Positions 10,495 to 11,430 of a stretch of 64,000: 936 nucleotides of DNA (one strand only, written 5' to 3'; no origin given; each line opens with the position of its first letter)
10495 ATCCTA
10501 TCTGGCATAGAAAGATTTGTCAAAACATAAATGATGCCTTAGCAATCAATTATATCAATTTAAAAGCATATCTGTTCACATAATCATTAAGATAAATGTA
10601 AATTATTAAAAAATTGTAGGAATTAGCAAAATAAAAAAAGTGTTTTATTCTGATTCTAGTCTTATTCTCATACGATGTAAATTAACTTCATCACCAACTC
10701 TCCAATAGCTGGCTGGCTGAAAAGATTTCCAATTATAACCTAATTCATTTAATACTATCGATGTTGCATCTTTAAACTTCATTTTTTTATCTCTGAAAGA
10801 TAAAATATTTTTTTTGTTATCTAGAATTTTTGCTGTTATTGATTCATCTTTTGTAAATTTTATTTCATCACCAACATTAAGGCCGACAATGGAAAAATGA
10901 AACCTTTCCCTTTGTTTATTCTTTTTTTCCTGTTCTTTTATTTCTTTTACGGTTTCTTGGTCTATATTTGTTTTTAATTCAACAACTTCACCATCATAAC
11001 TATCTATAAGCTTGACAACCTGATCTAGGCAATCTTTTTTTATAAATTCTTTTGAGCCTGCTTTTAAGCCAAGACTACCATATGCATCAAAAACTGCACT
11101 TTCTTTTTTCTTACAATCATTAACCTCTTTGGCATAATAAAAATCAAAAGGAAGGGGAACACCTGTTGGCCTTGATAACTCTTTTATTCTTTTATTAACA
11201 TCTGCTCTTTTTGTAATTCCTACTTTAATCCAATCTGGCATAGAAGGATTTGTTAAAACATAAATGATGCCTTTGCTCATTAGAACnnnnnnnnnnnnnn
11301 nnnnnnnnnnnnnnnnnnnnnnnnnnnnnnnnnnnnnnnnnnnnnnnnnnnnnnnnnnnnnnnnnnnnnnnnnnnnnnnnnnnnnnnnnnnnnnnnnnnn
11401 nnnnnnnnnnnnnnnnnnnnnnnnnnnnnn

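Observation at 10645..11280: Intact GIY-YIG-like (T5orf172) plus C-terminal small-domain protein embedded at the 3' end of the gatCAB operon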

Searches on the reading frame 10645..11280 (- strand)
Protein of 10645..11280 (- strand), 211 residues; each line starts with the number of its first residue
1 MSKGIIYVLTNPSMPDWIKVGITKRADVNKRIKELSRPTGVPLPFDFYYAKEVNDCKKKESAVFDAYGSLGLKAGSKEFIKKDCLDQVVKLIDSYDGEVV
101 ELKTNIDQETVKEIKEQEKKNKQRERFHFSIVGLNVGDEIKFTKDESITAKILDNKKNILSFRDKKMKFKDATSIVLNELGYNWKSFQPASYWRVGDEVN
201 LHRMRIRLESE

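Call 3: search_protein_families(library=pfam, proteins=[window:10645-11280:-], max_evalue=1)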
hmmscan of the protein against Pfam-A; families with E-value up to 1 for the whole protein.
window:10645-11280:- (211 aa): 3 families
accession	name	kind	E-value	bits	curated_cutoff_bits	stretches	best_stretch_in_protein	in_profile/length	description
PF10544.15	T5orf172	-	2e-12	48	20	1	4-92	1-97/101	T5orf172 domain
PF13455.12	MUG113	-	4.1e-06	27.7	22.3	1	19-81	2-60/73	Meiotically up-regulated gene 113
PF02663.19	FmdE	-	0.46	11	22.9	0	70-124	50-109/133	FmdE, Molybdenum formylmethanofuran dehydrogenase operon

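Call 6: search_protein_families(library=ncbifam, proteins=[window:10645-11280:-], max_evalue=1)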
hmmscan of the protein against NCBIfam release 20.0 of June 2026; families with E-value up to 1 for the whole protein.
window:10645-11280:- (211 aa): 0 families

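Call 7: search_protein_families(library=phrogs, proteins=[window:10645-11280:-], max_evalue=1)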
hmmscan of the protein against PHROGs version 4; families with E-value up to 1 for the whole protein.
window:10645-11280:- (211 aa): 11 families
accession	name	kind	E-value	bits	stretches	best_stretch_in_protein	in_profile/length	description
phrog_16524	-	unknown function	3.6e-14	53.9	1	1-70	22-90/215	-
phrog_8430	-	unknown function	1.3e-13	51.6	1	2-118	293-403/439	-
phrog_36333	-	unknown function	3.2e-12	47.4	1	1-103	1-100/199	-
phrog_18781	-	unknown function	2.6e-10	41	1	3-166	6-171/222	-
phrog_681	-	DNA, RNA and nucleotide metabolism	1.4e-09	38.1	1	3-121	439-563/576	endonuclease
phrog_15085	-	unknown function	2e-08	35.5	1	1-81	1-81/103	-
phrog_5032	-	unknown function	0.00075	20.2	1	2-33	76-105/178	-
phrog_17180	-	unknown function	0.027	15.3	1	109-186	54-134/161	-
phrog_21077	-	unknown function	0.052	14.4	1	133-168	10-45/190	-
phrog_1847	-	unknown function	0.098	12.5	1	18-46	366-393/474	-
phrog_10508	-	tail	0.12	13.2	1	101-174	38-109/159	tail fiber protein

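Call 8: search_protein_families(library=padloc, proteins=[window:10645-11280:-], max_evalue=1)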
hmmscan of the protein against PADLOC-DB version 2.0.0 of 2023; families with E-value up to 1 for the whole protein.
window:10645-11280:- (211 aa): 4 families
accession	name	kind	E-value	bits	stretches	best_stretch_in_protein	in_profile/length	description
PDLC05041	PDC-S57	-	2.9e-49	165.5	1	2-208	4-206/212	-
PDLC05043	PDC-S57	-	1.5e-33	114.2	1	1-209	1-217/221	-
PDLC05040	PDC-S57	-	5.4e-07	27.7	1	1-125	1-122/229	-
PDLC03977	PD-Lambda-1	-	9.8e-06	22.7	1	3-125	355-479/496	-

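Call 11: find_homologous_proteins(query=window:10645-11280:-)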
Query window:10645-11280:- (211 aa): 46 proteins with E <= 0.001 among 232 candidates.
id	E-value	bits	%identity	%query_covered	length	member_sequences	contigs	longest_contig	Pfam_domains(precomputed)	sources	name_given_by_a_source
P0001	2.0e-133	460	99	100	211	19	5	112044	PF10544.16,PF13455.13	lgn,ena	-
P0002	3.6e-92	326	68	99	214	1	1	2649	PF10544.16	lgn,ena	-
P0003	3.0e-28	117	38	91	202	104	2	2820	PF10544.16,PF13455.13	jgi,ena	-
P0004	1.5e-24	105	36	91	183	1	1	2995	PF10544.16,PF13455.13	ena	-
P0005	2.8e-24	104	34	100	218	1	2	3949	PF10544.16,PF13455.13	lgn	-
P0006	5.7e-24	103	35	99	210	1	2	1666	PF10544.16,PF13455.13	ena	-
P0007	7.3e-24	102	34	98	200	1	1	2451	PF10544.16,PF13455.13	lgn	-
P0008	3.4e-23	100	36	95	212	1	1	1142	PF10544.16,PF13455.13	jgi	jgi:hypothetical protein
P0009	5.4e-23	100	34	96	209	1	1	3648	PF10544.16,PF13455.13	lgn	-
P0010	5.4e-23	100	35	98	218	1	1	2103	PF10544.16,PF13455.13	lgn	-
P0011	5.6e-23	100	33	99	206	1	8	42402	PF10544.16,PF13455.13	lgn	-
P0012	5.6e-23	100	33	99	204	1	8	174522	PF10544.16,PF13455.13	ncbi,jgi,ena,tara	tara:strand:- start:364 stop:978 length:615 start_codon:yes stop_codon:yes gene_type:complete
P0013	7.0e-23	99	34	98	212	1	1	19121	PF10544.16,PF13455.13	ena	-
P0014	1.7e-22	98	35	95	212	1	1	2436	PF10544.16,PF13455.13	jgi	jgi:hypothetical protein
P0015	1.9e-22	98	34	90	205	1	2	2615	PF10544.16,PF13455.13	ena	-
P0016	2.0e-22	98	34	90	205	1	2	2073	PF10544.16,PF13455.13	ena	-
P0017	2.2e-22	98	34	90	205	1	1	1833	PF10544.16,PF13455.13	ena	-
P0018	2.6e-22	97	34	90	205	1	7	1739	PF10544.16,PF13455.13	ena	-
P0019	2.7e-22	97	34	90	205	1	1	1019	PF10544.16,PF13455.13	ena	-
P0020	2.7e-22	97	34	90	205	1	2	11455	PF10544.16,PF13455.13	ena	-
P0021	3.7e-22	97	34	90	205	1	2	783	PF10544.16,PF13455.13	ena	-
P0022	6.4e-22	96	33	98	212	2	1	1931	PF10544.16,PF13455.13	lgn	-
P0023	1.1e-21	95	34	90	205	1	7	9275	PF10544.16,PF13455.13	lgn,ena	-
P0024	1.1e-21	95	34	90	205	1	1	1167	PF10544.16,PF13455.13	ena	-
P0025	1.1e-21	95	34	90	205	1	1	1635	PF10544.16,PF13455.13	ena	-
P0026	1.3e-21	95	32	97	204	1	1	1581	PF10544.16,PF13455.13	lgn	-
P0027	2.1e-21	94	35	98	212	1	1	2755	PF18755.7,PF10544.16,PF13455.13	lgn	-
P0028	2.3e-21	94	31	92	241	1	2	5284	PF10544.16,PF13455.13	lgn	-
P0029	2.7e-21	94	35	95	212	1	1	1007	PF10544.16,PF13455.13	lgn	-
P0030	3.0e-21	94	33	98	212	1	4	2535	PF10544.16,PF13455.13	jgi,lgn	jgi:hypothetical protein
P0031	5.3e-21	93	32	98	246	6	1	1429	PF10544.16,PF13455.13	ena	-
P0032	1.0e-20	92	34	90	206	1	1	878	PF10544.16,PF13455.13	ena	-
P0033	2.2e-20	91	35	90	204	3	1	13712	PF10544.16,PF13455.13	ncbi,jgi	jgi:hypothetical protein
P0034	2.8e-20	91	31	92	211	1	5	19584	PF10544.16,PF13455.13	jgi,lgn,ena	-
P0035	5.0e-20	90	34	91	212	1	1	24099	PF10544.16,PF13455.13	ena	-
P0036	1.2e-19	89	34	91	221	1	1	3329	PF10544.16,PF13455.13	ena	-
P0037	1.4e-19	89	35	90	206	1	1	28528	PF10544.16,PF13455.13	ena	-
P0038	1.7e-19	88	33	98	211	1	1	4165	PF10544.16,PF13455.13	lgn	-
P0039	3.6e-19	87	32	92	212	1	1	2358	PF10544.16,PF13455.13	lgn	-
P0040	9.3e-18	83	40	70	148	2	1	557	PF10544.16,PF13455.13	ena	-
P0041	1.7e-14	72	30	90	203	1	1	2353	PF10544.16,PF13455.13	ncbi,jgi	jgi:hypothetical protein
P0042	2.7e-14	71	34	73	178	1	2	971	PF10544.16,PF13455.13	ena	-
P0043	7.8e-14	70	32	90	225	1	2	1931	PF10544.16,PF13455.13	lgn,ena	-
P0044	5.7e-13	67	33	92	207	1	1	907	PF10544.16,PF13455.13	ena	-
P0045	8.6e-10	57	49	38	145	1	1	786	PF10544.16,PF13455.13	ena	-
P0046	1.2e-6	46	67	20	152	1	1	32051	PF10544.16,PF13455.13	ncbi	-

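Call 13: find_encoding_contigs(protein=P0001, flank=8000, max_places=6)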
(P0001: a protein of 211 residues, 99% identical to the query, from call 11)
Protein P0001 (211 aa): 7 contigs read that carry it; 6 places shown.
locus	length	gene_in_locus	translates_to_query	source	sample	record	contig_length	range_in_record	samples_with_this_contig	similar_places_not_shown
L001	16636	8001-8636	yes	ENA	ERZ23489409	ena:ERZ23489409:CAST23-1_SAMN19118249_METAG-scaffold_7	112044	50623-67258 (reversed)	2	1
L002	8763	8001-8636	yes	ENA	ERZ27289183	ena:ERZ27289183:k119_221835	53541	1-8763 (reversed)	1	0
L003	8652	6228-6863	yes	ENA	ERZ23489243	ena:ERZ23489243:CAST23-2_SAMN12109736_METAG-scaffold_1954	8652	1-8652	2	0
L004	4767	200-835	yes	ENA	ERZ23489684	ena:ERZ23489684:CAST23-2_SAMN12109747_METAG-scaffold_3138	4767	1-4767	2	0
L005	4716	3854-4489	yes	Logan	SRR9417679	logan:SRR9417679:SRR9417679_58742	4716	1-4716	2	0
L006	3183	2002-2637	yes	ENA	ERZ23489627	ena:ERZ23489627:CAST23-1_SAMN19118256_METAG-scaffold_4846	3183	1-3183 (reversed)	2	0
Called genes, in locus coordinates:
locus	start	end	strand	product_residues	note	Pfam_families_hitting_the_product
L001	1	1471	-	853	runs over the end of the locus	PF01751:Toprim, PF01131:Topoisom_bac, PF01396:Zn_ribbon_Top1, PF13368:Toprim_C_rpt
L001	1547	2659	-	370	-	PF21102:DprA_N, PF02481:DNA_processg_A, PF17782:WHD_DprA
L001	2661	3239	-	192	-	PF02660:G3P_acyltransf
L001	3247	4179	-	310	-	PF02729:OTCace_N, PF00185:OTCace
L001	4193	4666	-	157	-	PF03652:RuvX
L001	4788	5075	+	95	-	PF02686:GatC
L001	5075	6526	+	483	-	PF01425:Amidase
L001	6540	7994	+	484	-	PF02934:GatB_N, PF02637:GatB_Yqey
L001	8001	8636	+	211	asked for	PF10544:T5orf172, PF13455:MUG113 (weak)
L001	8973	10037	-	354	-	PF00248:Aldo_ket_red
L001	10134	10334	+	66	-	-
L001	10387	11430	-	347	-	PF00762:Ferrochelatase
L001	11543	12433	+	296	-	PF00701:DHDPS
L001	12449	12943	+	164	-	PF01668:SmpB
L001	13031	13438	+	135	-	PF01192:RNA_pol_Rpb6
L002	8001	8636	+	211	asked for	PF10544:T5orf172, PF13455:MUG113 (weak)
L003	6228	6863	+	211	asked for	PF10544:T5orf172, PF13455:MUG113 (weak)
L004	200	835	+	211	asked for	PF10544:T5orf172, PF13455:MUG113 (weak)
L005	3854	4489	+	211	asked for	PF10544:T5orf172, PF13455:MUG113 (weak)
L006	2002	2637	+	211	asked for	PF10544:T5orf172, PF13455:MUG113 (weak)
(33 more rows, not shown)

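Call 15: find_encoding_contigs(protein=P0002, flank=8000, max_places=4)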
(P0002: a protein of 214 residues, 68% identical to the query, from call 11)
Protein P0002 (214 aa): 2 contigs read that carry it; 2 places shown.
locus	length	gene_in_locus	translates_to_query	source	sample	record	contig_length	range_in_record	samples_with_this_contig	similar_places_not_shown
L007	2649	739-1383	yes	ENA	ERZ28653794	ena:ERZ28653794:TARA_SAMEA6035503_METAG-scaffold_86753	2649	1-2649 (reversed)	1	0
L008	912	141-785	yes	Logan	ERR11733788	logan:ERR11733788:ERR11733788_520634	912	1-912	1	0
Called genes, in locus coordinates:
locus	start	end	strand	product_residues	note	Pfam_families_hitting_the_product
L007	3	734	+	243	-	?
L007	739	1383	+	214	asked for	PF10544:T5orf172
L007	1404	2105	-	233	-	PF13649:Methyltransf_25 (weak), PF08241:Methyltransf_11 (weak)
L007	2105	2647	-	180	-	?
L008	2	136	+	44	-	?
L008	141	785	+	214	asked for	PF10544:T5orf172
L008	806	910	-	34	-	?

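Call 18: find_encoding_contigs(protein=P0012, flank=6000, max_places=5)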
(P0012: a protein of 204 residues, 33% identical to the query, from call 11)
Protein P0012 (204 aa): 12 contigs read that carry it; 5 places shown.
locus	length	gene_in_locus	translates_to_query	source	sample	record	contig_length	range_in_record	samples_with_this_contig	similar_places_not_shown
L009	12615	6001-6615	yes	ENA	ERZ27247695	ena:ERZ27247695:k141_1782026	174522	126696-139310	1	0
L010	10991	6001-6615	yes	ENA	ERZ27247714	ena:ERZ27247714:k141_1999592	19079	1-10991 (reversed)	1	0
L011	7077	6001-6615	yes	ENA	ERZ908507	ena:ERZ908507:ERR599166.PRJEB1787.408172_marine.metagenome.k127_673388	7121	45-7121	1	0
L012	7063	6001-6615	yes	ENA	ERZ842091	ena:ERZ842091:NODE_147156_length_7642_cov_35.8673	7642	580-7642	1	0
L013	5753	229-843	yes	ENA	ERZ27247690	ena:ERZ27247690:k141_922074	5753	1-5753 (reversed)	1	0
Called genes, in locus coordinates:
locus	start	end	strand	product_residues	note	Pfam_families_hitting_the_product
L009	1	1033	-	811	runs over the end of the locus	PF01751:Toprim, PF01131:Topoisom_bac, PF13368:Toprim_C_rpt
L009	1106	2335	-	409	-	PF13393:tRNA-synt_His, PF00152:tRNA-synt_2 (faint), PF00587:tRNA-synt_2b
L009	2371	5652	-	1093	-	PF13100:OstA_2 (faint), PF03968:LptD_N (faint), PF06835:LptC (weak), PF19838:LptD_2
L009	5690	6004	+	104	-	-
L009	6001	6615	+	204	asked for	PF10544:T5orf172, PF13455:MUG113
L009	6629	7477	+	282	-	PF00106:adh_short, PF08659:KR, PF13561:adh_short_C2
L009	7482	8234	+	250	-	PF00106:adh_short, PF08659:KR, PF23441:SDR, PF13561:adh_short_C2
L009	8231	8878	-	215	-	PF13419:HAD_2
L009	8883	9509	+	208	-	PF00293:NUDIX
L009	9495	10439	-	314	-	PF03239:FTR1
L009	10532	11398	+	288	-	PF01256:Carb_kinase, PF08543:Phos_pyr_kin (weak)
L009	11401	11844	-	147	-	PF00127:Copper-bind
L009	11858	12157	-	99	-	PF00903:Glyoxalase (faint)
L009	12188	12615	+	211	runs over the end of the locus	PF02190:LON_substr_bdg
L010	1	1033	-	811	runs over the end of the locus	PF01751:Toprim, PF01131:Topoisom_bac, PF13368:Toprim_C_rpt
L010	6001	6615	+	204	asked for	PF10544:T5orf172, PF13455:MUG113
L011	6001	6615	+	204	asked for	PF10544:T5orf172, PF13455:MUG113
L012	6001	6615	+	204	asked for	PF10544:T5orf172, PF13455:MUG113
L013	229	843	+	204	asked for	PF10544:T5orf172, PF13455:MUG113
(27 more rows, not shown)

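Call 20: find_encoding_contigs(protein=P0011, flank=6000, max_places=3)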
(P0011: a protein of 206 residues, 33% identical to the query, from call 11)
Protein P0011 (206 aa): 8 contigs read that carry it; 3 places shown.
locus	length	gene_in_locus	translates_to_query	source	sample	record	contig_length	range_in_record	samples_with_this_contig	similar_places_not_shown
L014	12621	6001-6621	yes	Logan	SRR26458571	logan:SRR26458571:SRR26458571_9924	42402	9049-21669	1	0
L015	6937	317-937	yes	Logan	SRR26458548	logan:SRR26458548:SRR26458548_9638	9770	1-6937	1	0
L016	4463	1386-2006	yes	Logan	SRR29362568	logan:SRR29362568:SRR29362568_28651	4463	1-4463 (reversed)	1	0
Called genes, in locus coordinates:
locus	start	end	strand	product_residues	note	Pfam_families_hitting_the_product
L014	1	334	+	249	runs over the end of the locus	PF03009:GDPD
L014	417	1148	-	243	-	-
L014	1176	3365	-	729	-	PF04453:LptD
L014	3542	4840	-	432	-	PF00270:DEAD, PF04851:ResIII (weak), PF00271:Helicase_C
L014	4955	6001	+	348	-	PF01791:DeoC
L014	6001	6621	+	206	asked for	PF10544:T5orf172, PF13455:MUG113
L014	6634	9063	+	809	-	PF00171:Aldedh, PF07368:DUF1487 (faint), PF00171:Aldedh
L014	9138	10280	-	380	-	-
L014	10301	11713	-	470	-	-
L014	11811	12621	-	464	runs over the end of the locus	PF05816:TelA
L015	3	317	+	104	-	?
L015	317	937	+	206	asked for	PF10544:T5orf172, PF13455:MUG113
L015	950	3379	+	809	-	PF00171:Aldedh, PF07368:DUF1487 (faint), PF00171:Aldedh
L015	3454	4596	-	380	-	-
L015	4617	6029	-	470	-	-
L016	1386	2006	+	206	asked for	PF10544:T5orf172, PF13455:MUG113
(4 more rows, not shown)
